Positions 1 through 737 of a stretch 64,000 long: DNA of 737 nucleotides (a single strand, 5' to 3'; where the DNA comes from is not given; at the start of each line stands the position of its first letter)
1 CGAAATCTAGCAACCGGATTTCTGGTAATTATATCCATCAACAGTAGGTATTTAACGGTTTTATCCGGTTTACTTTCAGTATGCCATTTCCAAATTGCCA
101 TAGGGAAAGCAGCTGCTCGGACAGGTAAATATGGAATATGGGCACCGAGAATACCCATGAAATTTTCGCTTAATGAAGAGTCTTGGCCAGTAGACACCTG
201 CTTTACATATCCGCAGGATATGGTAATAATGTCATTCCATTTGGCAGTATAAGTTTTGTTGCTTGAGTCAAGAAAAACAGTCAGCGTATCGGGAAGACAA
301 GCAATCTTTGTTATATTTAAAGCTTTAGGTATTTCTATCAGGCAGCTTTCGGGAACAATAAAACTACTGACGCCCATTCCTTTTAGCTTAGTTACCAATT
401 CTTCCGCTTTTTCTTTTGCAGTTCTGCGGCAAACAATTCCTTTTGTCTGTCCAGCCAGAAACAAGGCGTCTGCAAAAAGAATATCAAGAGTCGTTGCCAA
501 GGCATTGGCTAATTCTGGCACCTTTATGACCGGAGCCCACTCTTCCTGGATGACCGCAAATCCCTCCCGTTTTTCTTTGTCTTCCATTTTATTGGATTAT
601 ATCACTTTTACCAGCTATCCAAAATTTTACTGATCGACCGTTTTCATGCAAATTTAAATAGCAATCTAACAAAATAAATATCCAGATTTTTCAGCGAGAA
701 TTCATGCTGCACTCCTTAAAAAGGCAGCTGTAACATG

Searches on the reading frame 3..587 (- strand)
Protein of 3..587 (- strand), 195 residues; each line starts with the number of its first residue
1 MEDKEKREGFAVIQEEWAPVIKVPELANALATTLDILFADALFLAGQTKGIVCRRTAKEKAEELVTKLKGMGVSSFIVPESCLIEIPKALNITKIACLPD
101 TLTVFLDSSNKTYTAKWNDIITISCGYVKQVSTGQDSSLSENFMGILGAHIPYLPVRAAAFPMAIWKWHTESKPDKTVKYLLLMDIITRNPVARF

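Call 6: search_protein_families(library=ncbifam, proteins=[window:3-587:-], max_evalue=0.01)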
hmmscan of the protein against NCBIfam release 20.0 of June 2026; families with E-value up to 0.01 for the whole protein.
window:3-587:- (195 aa): 0 families

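Call 7: search_protein_families(library=pfam, proteins=[window:3-587:-], max_evalue=10)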
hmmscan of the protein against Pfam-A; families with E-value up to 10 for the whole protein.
window:3-587:- (195 aa): 0 families
